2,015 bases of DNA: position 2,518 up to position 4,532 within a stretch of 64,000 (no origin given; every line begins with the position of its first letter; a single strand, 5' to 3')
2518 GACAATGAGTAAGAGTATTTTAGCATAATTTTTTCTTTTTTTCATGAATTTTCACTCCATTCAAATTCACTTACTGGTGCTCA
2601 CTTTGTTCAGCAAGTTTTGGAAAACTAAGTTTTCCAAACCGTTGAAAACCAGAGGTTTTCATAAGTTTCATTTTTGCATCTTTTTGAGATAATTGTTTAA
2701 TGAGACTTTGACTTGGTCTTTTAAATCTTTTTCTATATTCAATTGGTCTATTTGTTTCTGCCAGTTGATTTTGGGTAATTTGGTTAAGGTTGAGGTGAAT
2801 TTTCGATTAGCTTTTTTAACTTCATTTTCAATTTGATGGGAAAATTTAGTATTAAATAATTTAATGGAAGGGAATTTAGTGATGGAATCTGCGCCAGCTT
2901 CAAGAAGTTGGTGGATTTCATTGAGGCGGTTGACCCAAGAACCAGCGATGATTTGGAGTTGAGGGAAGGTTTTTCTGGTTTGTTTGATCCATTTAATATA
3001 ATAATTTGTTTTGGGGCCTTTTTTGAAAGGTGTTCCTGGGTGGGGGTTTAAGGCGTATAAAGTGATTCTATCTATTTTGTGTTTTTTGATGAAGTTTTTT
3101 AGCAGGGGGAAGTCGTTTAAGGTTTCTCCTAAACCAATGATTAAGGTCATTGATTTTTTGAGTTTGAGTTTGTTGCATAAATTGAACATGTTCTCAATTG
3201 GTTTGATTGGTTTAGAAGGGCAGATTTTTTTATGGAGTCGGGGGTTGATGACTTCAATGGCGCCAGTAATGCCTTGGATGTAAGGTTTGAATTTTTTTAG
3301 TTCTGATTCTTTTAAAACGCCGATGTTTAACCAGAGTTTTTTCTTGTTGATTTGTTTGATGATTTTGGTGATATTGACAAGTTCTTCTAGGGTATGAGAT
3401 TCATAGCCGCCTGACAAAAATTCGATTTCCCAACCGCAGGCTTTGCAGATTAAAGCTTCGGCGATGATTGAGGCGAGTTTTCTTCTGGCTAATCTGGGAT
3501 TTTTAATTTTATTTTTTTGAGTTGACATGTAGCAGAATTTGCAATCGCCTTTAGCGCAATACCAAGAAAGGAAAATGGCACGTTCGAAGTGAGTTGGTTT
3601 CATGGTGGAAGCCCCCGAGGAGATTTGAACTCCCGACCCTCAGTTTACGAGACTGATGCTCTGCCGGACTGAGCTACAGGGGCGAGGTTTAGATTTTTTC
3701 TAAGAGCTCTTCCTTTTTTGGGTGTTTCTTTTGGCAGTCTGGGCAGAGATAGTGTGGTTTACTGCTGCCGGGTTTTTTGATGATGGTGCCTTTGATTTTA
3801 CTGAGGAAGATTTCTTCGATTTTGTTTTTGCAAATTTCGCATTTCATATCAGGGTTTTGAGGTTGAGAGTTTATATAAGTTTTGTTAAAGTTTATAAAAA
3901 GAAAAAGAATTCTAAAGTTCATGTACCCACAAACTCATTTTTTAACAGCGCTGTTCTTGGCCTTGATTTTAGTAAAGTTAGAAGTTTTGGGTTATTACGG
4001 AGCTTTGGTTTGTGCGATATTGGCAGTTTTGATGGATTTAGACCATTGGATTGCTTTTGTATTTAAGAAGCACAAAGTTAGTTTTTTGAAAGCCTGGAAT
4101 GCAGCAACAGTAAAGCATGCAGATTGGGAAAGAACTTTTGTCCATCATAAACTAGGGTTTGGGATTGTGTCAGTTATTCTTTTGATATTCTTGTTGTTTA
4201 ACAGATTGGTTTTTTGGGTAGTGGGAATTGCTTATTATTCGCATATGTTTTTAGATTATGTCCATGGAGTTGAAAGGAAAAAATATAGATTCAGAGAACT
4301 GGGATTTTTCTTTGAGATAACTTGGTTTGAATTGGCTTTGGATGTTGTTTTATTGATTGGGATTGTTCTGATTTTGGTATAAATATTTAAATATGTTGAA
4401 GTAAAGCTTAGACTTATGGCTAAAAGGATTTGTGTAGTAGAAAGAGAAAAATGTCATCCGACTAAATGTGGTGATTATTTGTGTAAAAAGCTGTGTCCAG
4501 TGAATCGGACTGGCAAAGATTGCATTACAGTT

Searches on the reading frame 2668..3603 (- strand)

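Call 67: search_protein_families(library=pfam, proteins=[window:2668-3603:-], max_evalue=0.0001)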
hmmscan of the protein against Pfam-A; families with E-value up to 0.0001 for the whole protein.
window:2668-3603:- (311 aa): 1 family
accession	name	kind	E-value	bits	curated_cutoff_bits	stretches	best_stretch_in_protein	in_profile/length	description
PF04055.27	Radical_SAM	-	6.9e-09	36.5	29.5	1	19-170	9-164/166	Radical SAM superfamily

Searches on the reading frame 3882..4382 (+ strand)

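Call 67: search_protein_families(library=pfam, proteins=[window:3882-4382:+], max_evalue=0.0001)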
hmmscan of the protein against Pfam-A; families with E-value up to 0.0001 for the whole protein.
window:3882-4382:+ (166 aa): 1 family
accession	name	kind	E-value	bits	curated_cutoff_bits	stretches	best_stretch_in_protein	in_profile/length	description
PF04307.19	YdjM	-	8.3e-06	25.8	29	1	14-127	1-108/176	YdjM inner membrane protein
